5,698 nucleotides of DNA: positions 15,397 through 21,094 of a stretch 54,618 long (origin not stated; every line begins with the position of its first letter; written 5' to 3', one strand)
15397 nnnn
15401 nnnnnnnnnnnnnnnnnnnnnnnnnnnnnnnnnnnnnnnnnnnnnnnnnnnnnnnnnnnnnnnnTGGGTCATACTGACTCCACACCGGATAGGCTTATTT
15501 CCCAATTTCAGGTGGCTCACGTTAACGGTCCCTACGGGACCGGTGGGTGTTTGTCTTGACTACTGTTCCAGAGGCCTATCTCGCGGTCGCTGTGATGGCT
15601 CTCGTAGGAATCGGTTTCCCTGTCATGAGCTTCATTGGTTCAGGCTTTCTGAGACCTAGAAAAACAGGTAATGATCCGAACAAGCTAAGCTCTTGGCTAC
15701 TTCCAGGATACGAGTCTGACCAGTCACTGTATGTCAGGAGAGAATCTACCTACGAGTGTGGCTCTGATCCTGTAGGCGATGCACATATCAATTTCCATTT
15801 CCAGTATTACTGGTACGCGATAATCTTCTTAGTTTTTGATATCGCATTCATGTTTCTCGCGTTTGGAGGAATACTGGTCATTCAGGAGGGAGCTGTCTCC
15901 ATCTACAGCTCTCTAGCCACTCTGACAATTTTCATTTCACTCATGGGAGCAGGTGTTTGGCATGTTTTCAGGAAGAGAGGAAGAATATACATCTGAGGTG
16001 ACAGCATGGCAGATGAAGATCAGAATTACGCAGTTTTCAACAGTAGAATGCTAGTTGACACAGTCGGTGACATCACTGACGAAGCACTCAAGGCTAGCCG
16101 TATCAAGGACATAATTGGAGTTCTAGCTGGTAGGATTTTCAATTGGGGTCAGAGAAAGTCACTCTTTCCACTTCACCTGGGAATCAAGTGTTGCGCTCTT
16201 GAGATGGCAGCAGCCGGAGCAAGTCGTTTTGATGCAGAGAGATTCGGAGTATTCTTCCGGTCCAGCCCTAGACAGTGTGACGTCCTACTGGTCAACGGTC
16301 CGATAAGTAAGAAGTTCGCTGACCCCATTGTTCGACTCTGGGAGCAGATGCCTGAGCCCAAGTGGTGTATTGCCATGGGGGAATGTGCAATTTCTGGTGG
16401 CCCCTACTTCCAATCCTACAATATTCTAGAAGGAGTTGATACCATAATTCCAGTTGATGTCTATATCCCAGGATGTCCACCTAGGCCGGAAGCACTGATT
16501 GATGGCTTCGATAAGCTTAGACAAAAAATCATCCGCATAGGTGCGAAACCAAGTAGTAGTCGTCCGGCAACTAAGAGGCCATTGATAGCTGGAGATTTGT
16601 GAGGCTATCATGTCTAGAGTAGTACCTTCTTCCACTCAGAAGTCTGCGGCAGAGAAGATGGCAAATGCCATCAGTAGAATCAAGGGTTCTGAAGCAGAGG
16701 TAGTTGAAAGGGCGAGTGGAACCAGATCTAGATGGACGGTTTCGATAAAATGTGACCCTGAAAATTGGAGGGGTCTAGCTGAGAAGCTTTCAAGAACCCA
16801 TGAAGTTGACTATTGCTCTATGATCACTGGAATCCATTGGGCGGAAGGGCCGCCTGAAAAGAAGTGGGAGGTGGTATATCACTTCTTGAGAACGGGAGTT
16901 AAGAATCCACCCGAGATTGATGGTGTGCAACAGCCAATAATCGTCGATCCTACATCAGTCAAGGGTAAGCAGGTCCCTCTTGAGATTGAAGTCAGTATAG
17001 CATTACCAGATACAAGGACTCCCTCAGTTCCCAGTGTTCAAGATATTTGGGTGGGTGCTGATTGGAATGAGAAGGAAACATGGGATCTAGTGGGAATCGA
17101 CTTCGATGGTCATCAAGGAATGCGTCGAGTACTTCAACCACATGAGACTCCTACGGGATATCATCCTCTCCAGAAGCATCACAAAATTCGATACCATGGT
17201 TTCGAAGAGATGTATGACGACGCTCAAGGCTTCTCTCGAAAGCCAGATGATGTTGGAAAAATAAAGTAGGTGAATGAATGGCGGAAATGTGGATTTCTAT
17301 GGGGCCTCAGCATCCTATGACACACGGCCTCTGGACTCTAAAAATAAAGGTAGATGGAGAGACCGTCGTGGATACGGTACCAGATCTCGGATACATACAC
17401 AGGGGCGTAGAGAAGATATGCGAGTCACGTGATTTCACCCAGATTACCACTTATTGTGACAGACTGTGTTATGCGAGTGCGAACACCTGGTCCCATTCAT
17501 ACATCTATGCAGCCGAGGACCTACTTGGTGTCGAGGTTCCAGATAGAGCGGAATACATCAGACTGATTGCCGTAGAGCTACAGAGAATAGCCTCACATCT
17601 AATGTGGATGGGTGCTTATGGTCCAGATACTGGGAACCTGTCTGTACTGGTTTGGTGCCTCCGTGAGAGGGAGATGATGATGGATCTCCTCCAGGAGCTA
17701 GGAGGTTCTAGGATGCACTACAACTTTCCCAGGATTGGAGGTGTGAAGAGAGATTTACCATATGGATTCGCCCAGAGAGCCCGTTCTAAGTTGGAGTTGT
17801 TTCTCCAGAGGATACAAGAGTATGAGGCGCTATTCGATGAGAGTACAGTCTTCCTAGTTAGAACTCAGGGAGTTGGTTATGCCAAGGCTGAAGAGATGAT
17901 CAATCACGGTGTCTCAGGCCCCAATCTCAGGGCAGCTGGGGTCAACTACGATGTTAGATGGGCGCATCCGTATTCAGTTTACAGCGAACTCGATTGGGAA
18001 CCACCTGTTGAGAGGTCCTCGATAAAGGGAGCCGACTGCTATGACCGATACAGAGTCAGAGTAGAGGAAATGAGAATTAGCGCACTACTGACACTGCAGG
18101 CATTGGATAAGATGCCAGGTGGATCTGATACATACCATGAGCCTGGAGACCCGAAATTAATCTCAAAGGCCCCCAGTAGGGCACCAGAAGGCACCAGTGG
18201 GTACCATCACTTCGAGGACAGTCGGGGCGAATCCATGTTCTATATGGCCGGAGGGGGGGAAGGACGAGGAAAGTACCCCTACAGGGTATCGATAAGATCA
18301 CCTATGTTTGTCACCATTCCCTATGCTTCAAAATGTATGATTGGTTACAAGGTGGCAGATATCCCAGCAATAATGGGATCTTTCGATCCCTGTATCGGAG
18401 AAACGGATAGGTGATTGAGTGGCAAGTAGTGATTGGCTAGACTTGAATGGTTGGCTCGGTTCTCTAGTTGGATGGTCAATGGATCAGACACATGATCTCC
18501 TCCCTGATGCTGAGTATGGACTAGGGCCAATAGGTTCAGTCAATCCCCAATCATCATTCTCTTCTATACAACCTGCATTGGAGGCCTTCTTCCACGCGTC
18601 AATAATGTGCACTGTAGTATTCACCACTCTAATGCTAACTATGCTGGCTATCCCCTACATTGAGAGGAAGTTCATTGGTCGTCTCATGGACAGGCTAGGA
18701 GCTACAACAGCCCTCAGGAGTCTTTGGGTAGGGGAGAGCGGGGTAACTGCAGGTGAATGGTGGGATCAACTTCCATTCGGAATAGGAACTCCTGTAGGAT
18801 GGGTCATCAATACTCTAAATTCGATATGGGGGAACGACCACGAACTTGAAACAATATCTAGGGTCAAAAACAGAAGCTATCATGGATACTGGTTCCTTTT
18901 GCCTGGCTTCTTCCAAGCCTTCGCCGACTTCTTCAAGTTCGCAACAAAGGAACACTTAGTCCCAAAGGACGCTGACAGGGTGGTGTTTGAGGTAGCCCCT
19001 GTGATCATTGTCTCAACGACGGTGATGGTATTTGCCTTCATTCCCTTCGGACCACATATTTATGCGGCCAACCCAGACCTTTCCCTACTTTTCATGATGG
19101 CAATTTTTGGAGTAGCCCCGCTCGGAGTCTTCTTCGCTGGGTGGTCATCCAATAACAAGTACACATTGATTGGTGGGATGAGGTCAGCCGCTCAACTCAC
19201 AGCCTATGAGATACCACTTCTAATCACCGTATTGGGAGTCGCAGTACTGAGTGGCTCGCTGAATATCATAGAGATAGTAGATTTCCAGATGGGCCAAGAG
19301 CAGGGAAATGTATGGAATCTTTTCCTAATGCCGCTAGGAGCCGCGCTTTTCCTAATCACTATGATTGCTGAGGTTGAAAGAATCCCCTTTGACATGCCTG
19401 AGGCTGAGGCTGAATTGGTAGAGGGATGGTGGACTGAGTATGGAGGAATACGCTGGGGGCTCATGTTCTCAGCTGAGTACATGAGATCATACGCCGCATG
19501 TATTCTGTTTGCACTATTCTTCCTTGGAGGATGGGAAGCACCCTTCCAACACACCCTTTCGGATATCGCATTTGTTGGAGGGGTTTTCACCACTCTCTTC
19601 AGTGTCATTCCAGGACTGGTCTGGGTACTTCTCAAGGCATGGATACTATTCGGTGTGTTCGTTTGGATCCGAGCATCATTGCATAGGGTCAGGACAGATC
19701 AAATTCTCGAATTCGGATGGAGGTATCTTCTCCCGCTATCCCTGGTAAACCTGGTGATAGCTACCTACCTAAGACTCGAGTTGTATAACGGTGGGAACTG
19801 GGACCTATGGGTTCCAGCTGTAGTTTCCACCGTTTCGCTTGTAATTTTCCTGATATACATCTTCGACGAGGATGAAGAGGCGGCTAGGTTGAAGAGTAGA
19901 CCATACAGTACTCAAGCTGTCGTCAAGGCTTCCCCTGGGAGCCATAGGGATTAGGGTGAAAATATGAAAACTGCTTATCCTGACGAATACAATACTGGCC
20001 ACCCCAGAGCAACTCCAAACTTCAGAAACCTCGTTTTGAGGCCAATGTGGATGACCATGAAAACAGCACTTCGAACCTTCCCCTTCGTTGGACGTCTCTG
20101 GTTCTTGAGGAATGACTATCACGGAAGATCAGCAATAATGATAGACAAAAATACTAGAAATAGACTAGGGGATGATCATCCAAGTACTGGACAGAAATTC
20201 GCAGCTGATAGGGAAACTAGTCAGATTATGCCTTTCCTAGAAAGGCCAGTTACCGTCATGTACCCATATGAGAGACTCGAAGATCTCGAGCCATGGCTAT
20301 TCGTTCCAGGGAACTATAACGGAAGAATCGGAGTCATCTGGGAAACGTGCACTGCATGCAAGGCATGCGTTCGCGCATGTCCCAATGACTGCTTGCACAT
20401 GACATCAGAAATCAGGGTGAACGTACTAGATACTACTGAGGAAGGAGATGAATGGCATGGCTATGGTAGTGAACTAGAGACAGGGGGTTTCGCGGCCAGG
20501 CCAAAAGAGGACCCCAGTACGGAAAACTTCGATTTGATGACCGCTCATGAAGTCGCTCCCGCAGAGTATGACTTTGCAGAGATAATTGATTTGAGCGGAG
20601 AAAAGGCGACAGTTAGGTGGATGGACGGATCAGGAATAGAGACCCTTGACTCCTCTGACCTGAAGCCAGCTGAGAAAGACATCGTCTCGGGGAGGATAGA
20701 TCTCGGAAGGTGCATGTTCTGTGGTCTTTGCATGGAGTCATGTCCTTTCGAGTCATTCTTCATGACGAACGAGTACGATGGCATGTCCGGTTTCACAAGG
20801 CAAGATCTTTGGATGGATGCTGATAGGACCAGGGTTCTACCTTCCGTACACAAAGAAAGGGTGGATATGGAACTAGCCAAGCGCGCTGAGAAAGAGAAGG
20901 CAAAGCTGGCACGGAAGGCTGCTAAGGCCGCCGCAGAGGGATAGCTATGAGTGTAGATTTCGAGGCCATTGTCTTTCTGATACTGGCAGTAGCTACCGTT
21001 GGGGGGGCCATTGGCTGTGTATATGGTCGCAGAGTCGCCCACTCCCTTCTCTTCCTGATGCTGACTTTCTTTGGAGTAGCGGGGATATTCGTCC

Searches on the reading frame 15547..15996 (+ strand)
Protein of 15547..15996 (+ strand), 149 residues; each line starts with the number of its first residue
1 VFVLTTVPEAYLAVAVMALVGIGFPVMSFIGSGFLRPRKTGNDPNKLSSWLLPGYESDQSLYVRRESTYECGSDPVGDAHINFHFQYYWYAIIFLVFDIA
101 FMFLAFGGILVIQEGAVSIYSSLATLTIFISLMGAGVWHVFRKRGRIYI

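Call 6: search_protein_families(library=pfam, proteins=[window:15547-15996:+], max_evalue=0.001)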
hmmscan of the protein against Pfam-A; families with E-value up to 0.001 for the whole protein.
window:15547-15996:+ (149 aa): 1 family
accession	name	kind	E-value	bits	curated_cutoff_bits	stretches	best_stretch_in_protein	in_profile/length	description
PF00507.24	Oxidored_q4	-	7.3e-17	61.8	23.3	1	63-144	18-95/99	NADH-ubiquinone/plastoquinone oxidoreductase, chain 3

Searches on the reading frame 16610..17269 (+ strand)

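Call 6: search_protein_families(library=pfam, proteins=[window:16610-17269:+], max_evalue=0.001)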
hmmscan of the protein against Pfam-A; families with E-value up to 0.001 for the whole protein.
window:16610-17269:+ (219 aa): 1 family
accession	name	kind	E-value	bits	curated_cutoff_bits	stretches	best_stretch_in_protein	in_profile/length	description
PF00329.25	Complex1_30kDa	-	1.3e-26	94.1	22.5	1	46-194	1-121/124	Respiratory-chain NADH dehydrogenase, 30 Kd subunit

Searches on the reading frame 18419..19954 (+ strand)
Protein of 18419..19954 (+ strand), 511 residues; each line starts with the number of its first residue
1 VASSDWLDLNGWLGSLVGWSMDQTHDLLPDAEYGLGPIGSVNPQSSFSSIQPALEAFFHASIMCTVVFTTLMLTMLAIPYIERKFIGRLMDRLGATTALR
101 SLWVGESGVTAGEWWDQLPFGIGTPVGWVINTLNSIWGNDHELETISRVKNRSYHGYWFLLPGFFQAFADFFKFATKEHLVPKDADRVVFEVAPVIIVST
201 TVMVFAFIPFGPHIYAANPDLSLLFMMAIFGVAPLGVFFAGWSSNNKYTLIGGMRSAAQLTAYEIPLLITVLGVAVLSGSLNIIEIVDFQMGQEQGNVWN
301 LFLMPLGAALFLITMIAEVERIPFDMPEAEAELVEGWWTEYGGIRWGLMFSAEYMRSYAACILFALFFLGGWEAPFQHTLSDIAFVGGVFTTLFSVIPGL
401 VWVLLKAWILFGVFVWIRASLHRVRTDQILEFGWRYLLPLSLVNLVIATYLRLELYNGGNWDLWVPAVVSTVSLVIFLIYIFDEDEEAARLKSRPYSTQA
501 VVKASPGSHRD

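Call 6: search_protein_families(library=pfam, proteins=[window:18419-19954:+], max_evalue=0.001)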
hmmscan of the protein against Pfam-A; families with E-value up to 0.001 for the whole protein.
window:18419-19954:+ (511 aa): 1 family
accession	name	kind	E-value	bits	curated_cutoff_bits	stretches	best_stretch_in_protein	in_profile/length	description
PF00146.26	NADHdh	-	4.8e-94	315.5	27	1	163-448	41-297/298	NADH dehydrogenase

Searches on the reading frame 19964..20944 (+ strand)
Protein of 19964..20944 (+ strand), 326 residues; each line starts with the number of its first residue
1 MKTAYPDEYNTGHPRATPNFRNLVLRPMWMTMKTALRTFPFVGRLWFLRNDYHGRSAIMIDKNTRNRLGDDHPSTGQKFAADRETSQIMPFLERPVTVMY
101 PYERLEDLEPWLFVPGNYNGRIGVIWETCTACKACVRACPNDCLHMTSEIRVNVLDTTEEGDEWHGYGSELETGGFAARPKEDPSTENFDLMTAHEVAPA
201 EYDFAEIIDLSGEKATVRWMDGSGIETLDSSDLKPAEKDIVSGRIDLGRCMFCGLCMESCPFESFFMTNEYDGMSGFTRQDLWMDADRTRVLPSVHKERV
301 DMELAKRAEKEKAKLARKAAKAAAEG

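Call 6: search_protein_families(library=pfam, proteins=[window:19964-20944:+], max_evalue=0.001)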
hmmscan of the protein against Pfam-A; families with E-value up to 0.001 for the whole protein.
window:19964-20944:+ (326 aa): 11 families
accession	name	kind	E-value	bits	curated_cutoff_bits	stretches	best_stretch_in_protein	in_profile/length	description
PF00037.32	Fer4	-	9e-12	44.7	21.1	2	245-263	3-21/24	4Fe-4S binding domain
PF12838.12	Fer4_7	-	4.5e-10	40.3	27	2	239-263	27-51/52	4Fe-4S dicluster domain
PF13237.11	Fer4_10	-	1e-09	38.6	25.5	0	127-149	7-22/53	4Fe-4S dicluster domain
PF13187.11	Fer4_9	-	2.9e-09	37.3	27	1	127-143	35-51/52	4Fe-4S dicluster domain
PF13183.11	Fer4_8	-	5.9e-08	33.6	27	0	124-142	49-67/68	4Fe-4S dicluster domain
PF12797.12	Fer4_2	-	1.7e-07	31.2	24.5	1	125-140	6-21/22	4Fe-4S binding domain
PF13484.11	Fer4_16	-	2.8e-07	31.7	30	0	128-150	1-22/66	4Fe-4S double cluster binding domain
PF14697.11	Fer4_21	-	6.6e-07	29.8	35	1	122-146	34-59/59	4Fe-4S dicluster domain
PF12800.12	Fer4_4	-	2.5e-05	24.7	24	0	127-141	2-16/17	4Fe-4S binding domain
PF13534.11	Fer4_17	-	0.00021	22.2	22.2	0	126-142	43-59/61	4Fe-4S dicluster domain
PF25160.1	LdpA_Fe-S-bd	-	0.00072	19.7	27.6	0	240-264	18-42/49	LdpA Fe-S cluster-binding domain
